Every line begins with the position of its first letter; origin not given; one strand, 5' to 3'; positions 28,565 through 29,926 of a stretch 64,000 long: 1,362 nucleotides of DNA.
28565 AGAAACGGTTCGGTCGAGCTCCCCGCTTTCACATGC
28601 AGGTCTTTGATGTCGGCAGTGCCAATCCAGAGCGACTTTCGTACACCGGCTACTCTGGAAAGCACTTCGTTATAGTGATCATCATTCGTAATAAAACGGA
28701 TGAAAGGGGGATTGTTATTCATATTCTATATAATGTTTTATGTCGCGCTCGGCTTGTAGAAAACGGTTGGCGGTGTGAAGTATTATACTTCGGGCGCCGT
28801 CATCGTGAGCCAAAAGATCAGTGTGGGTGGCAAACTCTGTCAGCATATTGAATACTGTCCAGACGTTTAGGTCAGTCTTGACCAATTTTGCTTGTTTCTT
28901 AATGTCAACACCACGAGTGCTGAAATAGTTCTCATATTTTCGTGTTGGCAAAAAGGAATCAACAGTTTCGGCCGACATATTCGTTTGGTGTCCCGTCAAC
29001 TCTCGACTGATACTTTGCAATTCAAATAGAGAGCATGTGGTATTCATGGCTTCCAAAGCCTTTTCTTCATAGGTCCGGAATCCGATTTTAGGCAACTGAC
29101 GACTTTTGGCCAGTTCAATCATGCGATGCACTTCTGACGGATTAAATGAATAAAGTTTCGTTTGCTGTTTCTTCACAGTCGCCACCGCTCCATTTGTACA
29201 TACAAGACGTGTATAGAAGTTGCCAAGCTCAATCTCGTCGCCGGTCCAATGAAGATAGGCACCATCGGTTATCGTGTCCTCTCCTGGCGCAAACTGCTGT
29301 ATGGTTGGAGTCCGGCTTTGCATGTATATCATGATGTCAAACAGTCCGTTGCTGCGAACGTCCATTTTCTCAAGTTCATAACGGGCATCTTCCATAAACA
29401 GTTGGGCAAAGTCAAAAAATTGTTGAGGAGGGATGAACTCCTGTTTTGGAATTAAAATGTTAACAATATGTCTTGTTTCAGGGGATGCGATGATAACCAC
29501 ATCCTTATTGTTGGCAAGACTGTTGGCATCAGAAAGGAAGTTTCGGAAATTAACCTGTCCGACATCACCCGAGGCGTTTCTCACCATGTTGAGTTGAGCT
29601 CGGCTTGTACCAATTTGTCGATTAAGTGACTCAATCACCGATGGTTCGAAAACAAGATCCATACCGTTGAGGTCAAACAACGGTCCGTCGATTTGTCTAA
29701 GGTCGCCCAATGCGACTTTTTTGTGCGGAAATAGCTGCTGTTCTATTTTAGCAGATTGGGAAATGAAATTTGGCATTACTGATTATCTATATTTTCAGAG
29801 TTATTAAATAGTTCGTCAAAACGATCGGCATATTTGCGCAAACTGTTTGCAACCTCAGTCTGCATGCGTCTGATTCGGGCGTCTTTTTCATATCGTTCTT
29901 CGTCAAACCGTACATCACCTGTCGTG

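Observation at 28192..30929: Candidate undescribed four-gene system: 2-TM protein, RadA-like ATPase, DUF932-like protein and HKD nuclease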

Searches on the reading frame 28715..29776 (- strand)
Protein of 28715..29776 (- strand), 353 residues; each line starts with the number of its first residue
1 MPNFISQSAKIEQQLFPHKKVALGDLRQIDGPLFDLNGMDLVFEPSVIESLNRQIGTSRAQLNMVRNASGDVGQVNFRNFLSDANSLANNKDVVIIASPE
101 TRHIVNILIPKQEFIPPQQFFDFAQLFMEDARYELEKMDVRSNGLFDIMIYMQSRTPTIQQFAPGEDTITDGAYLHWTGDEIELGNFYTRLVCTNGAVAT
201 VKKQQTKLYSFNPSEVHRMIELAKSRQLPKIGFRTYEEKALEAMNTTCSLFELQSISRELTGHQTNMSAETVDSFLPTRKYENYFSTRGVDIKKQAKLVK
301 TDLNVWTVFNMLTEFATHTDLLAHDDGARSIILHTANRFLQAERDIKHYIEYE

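Call 3: search_protein_families(library=pfam, proteins=[window:28715-29776:-], max_evalue=0.1)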
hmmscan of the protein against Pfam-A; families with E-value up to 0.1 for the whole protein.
window:28715-29776:- (353 aa): 1 family
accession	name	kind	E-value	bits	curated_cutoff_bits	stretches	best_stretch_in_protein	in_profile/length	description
PF06067.16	DUF932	-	0.00085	19.6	23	1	188-325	84-215/227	Domain of unknown function (DUF932)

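Call 4: search_protein_families(library=padloc, proteins=[window:28715-29776:-], max_evalue=0.1)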
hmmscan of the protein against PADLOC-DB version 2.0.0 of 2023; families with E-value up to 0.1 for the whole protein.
window:28715-29776:- (353 aa): 0 families

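Call 5: search_protein_families(library=phrogs, proteins=[window:28715-29776:-], max_evalue=0.1)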
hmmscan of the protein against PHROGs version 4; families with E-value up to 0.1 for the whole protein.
window:28715-29776:- (353 aa): 1 family
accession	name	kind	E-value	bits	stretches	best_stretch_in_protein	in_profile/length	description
phrog_1362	-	unknown function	0.0083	16.3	1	182-229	231-270/391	-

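Call 6: search_protein_families(library=ncbifam, proteins=[window:28715-29776:-], max_evalue=0.1)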
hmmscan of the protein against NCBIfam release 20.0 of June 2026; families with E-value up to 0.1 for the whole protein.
window:28715-29776:- (353 aa): 1 family
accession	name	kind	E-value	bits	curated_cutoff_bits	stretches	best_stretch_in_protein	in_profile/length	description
NF005803.0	PRK07658.1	equivalog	0.03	13.7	313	1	310-351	28-69/257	enoyl-CoA hydratase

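Call 9: find_homologous_proteins(query=window:28715-29776:-)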
Query window:28715-29776:- (353 aa): 16 proteins with E <= 0.001 among 1259 candidates.
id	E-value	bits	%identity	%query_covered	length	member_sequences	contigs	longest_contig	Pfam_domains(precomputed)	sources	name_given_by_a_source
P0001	3.6e-229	778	98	100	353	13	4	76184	-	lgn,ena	-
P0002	1.2e-185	635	78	100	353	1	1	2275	-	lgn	-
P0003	2.3e-175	601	75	100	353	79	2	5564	-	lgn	-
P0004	2.9e-172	591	71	100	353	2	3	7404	PF06067.17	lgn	-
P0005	1.2e-171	589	72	100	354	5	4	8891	-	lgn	-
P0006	1.6e-171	588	74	100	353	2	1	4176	-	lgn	-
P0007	2.3e-171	588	73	100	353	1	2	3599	-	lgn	-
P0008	6.7e-171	586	71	100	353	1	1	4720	-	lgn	-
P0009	1.2e-165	569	71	100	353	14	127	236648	-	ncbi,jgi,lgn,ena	-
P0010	2.3e-157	542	67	100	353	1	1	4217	-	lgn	-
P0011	1.5e-142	493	60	100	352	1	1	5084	PF06067.17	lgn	-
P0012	7.6e-138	477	74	82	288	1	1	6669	-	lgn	-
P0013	3.2e-125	436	53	100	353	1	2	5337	-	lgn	-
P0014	1.5e-124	434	55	100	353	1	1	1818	-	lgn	-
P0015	1.5e-96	342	75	57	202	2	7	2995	-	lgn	-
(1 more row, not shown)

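Call 11: find_encoding_contigs(protein=P0009, flank=10000, max_places=6)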
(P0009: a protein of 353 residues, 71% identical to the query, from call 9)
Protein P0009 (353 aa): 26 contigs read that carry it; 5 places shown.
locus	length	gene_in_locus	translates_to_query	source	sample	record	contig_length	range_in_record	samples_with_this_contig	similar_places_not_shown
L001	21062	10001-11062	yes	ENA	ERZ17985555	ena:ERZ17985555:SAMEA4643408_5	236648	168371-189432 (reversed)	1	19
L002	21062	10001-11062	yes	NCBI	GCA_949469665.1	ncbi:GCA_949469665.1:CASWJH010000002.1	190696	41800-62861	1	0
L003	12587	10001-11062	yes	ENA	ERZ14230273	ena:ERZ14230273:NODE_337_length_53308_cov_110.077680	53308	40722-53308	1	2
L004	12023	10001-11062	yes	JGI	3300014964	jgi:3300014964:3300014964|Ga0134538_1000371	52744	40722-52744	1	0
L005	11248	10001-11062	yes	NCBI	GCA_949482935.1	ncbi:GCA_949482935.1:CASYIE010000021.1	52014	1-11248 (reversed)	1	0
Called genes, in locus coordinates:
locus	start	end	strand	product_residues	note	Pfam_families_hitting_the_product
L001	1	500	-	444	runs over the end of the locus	PF00483:NTP_transferase, PF01050:MannoseP_isomer, PF07883:Cupin_2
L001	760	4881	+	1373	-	-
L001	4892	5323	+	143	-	PF03724:META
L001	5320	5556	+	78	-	-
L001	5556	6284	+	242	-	PF07505:DUF5131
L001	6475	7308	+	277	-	-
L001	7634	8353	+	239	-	PF00023:Ank (faint), PF13606:Ank_3 (faint), PF12796:Ank_2 (weak), PF13637:Ank_4 (faint), PF12796:Ank_2 (weak)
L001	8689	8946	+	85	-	PF04226:Transgly_assoc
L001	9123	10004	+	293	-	PF13481:AAA_25 (faint), PF06745:ATPase (weak)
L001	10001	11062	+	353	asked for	-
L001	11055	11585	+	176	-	PF13091:PLDc_2, PF00614:PLDc (weak)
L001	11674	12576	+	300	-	PF13280:WYL, PF25583:WCX (weak)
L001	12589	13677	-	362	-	PF00702:Hydrolase, PF13419:HAD_2, PF13242:Hydrolase_like, PF01966:HD (weak)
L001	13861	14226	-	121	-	PF04237:YjbR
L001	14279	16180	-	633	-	PF00656:Peptidase_C14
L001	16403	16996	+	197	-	PF01470:Peptidase_C15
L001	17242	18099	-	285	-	PF13561:adh_short_C2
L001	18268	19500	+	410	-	PF13740:ACT_6, PF21086:ACT_PSP_2 (weak), PF00702:Hydrolase, PF12710:HAD, PF08282:Hydrolase_3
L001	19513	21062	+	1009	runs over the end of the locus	PF00072:Response_reg (faint), PF01326:PPDK_N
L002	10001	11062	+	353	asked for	-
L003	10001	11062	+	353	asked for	-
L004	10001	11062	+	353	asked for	-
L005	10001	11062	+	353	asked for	-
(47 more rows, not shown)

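Call 27: search_protein_families(library=pfam, alignment_id=A2, max_evalue=0.01)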
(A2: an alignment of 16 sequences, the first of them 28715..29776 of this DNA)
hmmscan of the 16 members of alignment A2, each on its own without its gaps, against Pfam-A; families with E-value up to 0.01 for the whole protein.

A. member 1, window:28715-29776:- (353 aa): 1 family
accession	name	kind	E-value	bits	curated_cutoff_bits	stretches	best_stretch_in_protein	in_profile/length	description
PF06067.16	DUF932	-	0.00085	19.6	23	1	188-325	84-215/227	Domain of unknown function (DUF932)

B. families by the number of members that match (of 16 scanned): 1 family
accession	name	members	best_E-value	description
PF06067.16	DUF932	7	0.00045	Domain of unknown function (DUF932)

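Call 28: search_solved_structures(query=A2, max_evalue=10)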
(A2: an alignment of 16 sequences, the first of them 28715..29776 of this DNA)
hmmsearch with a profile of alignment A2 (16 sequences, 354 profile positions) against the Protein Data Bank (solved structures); distinct sequences matched with E-value up to 10: 14.
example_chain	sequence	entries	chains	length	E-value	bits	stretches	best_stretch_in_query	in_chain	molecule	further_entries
3n3u_A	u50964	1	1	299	0.22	13.6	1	207-276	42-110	Adenosine monophosphate-protein transferase ibpA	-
4itr_A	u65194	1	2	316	0.25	13.5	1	207-276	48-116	Adenosine monophosphate-protein transferase and cysteine protease IbpA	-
6siu_A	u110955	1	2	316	0.25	13.5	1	207-276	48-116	Protein adenylyltransferase and cysteine protease IbpA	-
31le_1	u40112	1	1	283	0.27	13.3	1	126-214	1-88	Capsid protein VP1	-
1ruc_1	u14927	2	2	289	0.37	12.9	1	126-214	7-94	RHINOVIRUS 14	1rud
1rmu_1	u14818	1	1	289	0.39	12.8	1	126-214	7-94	HUMAN RHINOVIRUS 14 COAT PROTEIN (SUBUNIT VP1)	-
1rue_1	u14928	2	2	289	0.39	12.8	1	126-214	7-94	RHINOVIRUS 14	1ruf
1d3i_1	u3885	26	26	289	0.39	12.8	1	126-214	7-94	PROTEIN (RHINOVIRUS 14 COAT PROTEIN VP1) | HUMAN RHINOVIRUS 14 COAT PROTEIN (SUBUNIT VP1) | COAT PROTEIN VP1 (P1D)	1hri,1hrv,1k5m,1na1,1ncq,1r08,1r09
1rug_1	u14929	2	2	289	0.39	12.8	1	126-214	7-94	RHINOVIRUS 14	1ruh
2rmu_1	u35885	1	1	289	0.39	12.8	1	126-214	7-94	HUMAN RHINOVIRUS 14 COAT PROTEIN (SUBUNIT VP1)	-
1rui_1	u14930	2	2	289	0.4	12.8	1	126-214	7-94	RHINOVIRUS 14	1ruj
7bg7_1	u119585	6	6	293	0.4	12.8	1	126-214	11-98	Genome polyprotein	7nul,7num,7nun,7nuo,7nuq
29ub_1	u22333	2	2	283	0.73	11.9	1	127-214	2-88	Capsid protein VP1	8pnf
31lf_1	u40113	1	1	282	0.91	11.6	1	127-214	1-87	Capsid protein VP1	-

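Call 30: find_homologous_proteins(query=A2, max_evalue=0.001)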
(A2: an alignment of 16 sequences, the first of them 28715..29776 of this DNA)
Query A2 (16 sequences) (353 aa, profile of the alignment): 22 proteins with E <= 0.001 among 3885 candidates.
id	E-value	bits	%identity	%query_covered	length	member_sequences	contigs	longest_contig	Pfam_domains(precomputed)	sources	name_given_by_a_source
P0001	3.1e-123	429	98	100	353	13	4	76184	-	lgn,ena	-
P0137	6.8e-120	418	30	96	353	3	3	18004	-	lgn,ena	-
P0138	6.0e-115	402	27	93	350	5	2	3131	-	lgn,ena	-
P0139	8.2e-115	402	27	93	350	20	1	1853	-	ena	-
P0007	5.1e-114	399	73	100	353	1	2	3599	-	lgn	-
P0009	1.1e-113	398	71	100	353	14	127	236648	-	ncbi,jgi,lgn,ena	-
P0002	1.2e-113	398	78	100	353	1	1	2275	-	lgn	-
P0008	2.4e-113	397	71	100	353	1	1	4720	-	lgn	-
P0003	2.7e-113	397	75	100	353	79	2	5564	-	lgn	-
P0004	5.7e-113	396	71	100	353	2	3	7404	PF06067.17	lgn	-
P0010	1.2e-111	391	67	100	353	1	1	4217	-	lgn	-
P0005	6.2e-111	389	72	100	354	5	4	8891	-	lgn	-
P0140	7.7e-110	385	25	88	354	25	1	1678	-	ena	-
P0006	2.5e-108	380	74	100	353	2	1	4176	-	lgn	-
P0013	2.0e-105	371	53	100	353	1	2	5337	-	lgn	-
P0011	7.6e-104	366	60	100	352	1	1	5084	PF06067.17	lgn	-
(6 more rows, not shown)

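Call 38: predict_structure(alignment_id=A3)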
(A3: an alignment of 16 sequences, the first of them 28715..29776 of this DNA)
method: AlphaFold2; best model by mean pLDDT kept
length: 353 residues; sequences in the alignment: 16
mean_pLDDT: 83.6   pTM: 0.68
mean pLDDT of the five models: 83.6, 82.5, 78.7, 78.5, 77.6
residues with pLDDT >= 90: 144; 70-90: 164; 50-70: 35; < 50: 10
segments of 3 or more residues with pLDDT < 50: 345-353
pLDDT, mean of each block of 10 residues (from residue 1): 85 90 91 92 93 89 93 92 85 91 91 90 94 91 83 87 72 91 84 58 81 86 77 72 82 91 80 90 92 87 87 76 67 82 49 28
secondary structure, 60 per line:
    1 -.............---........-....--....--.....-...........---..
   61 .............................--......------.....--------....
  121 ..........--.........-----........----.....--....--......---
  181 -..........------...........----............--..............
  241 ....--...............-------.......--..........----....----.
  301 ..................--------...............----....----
elements in order: H2-14 E18-22 E27-30 E33-36 E39-43 H45-55 H59-89 E92-97 E104-108 H117-130 E133-141 E147-154 E159-163 E166-169 E172-177 E182-191 E198-208 H213-224 H227-244 E247-249 H250-261 H269-275 H278-287 H292-295 E300-304 H305-318 H327-341 H346-349

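Call 40: fold_search(model_id=the predicted structure, library=pdb)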
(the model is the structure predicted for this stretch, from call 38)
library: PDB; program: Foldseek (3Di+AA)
matches with E <= 10: 461; with E <= 0.001: 0
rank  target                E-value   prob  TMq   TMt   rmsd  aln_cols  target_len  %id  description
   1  9b85_N                3.1e-03  0.87  0.21  0.24  16.4       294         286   10  Cryo-EM structure of human dynactin complex bound to Chlamydia effector Dre1 (released 2025-04-16)
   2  7ds8_A                1.9e-02  0.66  0.19  0.22  16.4       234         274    9  Crystal structure of actin capping protein in complex with twinflin-1/CD2AP CPI chimera peptide (CDN-TWC) (released 2021-03-03)
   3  1izn_A                3.3e-02  0.72  0.20  0.24  12.9       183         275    9  Crystal Structure of Actin Filament Capping Protein CapZ (released 2003-04-08)
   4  8p94_U                3.7e-02  0.44  0.19  0.22  14.5       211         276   11  Cryo-EM structure of cortactin stabilized Arp2/3-complex nucleated actin branches (released 2024-01-03)
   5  7dsa_A                3.9e-02  0.72  0.21  0.26  16.2       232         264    9  Crystal structure of actin capping protein in complex with V-1 (space group P62) (released 2021-03-03)
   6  7ccc_C                6.3e-02  0.57  0.19  0.22  12.1       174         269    6  The structure of the actin filament uncapping complex mediated by twinfilin (released 2021-02-03)
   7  3lk3_A                7.0e-02  0.47  0.18  0.23  12.3       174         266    9  Crystal structure of CapZ bound to the CPI and CSI uncapping motifs from CARMIL (released 2010-04-07)
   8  7ds2_A                7.0e-02  0.47  0.19  0.23  13.0       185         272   10  Crystal structure of actin capping protein in complex with twinflin-1 C-terminus tail (released 2021-03-03)
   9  3tgo_D                9.1e-02  0.18  0.10  0.17  18.6       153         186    8  Crystal structure of the E. coli BamCD complex (released 2011-09-28)
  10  7ds6_A                1.1e-01  0.57  0.22  0.26  13.9       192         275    9  Crystal structure of actin capping protein in complex with twinflin-1/CD2AP CPI chimera peptide (TWN-CDC) (released 2021-03-03)
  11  1izn_C                1.8e-01  0.41  0.18  0.21   7.2       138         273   11  Crystal Structure of Actin Filament Capping Protein CapZ (released 2003-04-08)
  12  4v1o_W                2.7e-01  0.54  0.18  0.15   6.9       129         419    5  Architecture of the RNA polymerase II-Mediator core transcription initiation complex (released 2015-02-04)
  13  5ys0_B                2.9e-01  0.10  0.11  0.17  16.1       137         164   11  Crystal structure of the second StARkin domain of Lam2 in complex with ergosterol (released 2018-01-31)
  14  6zhi_D                3.4e-01  0.07  0.12  0.16  18.4       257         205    8  Structure of the Plasmodium falciparum Hsp70-x substrate binding domain in complex with hydrophobic peptide (released 2020-09-09)
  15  9e5z_F                3.4e-01  0.06  0.12  0.14  22.1       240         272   11  Cryo-EM structure of COP9 signalosome (released 2025-12-03)
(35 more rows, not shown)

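Call 42: fold_search(model_id=the predicted structure, library=viral)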
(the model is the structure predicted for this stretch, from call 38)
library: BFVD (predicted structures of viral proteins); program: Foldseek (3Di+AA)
matches with E <= 10: 838; with E <= 0.001: 17
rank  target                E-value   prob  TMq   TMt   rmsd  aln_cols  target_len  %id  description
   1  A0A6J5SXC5            4.2e-16  1.00  0.55  0.53   8.1       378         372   16  Uncharacterized protein [uncultured Caudovirales phage]
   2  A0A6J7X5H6            7.3e-11  1.00  0.37  0.39  10.7       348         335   13  DUF932 domain-containing protein [uncultured Caudovirales phage]
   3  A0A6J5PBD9            1.0e-09  1.00  0.48  0.50   9.1       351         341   11  DUF932 domain-containing protein [uncultured Caudovirales phage]
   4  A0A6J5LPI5            1.4e-07  1.00  0.46  0.43   9.6       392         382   11  DUF932 domain-containing protein [uncultured Caudovirales phage]
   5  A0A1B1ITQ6            1.7e-07  1.00  0.43  0.38  12.8       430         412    9  (no name in the UniProt tables at hand)
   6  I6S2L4                4.1e-07  1.00  0.42  0.42  10.2       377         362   12  (no name in the UniProt tables at hand)
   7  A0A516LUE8            6.6e-07  1.00  0.35  0.39  10.2       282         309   17  (no name in the UniProt tables at hand)
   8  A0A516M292            1.3e-06  1.00  0.31  0.34  13.6       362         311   13  (no name in the UniProt tables at hand)
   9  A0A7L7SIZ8            1.4e-06  1.00  0.32  0.34  11.9       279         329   12  (no name in the UniProt tables at hand)
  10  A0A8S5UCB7            2.6e-06  1.00  0.33  0.36  11.0       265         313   13  Uncharacterized protein [Siphoviridae sp. ctgN495]
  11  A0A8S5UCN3            1.9e-05  1.00  0.39  0.41  10.7       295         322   11  Uncharacterized protein [Siphoviridae sp. ctgN495]
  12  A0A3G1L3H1            5.0e-05  1.00  0.22  0.27  15.2       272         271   11  Putative alpha/beta hydrolase [Synechococcus phage S-CBWM1]
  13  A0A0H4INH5            8.0e-05  1.00  0.25  0.20  15.2       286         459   12  Uncharacterized protein [Stenotrophomonas phage IME-SM1]
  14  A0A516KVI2            2.7e-04  1.00  0.32  0.35   9.2       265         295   11  (no name in the UniProt tables at hand)
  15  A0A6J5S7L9            6.6e-04  1.00  0.36  0.33   8.6       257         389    9  Uncharacterized protein [uncultured Caudovirales phage]
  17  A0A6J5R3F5            7.7e-04  0.99  0.29  0.30  12.1       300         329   11  LGT_TIGR03299, phage/plasmid-like protein TIGR03299 [uncultured Caudovirales phage]
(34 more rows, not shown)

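Call 60: find_related_loci(query=A2, collection=viral_contigs, flank=10000)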
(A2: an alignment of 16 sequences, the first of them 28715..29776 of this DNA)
Query A2 (353 aa) in viral_contigs; peptide patterns used: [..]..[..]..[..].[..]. (x = any residue, [..] = any of these).
105 stretches matched a pattern; 3 encode a relative of the query (tblastn E <= 1e-3); 3 distinct loci.
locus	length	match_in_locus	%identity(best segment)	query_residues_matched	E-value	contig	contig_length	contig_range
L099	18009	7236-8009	24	40-318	2e-6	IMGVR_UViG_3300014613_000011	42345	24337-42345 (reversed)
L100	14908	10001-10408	25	187-340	2e-5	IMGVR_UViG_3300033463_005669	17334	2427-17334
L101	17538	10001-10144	36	291-340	3e-5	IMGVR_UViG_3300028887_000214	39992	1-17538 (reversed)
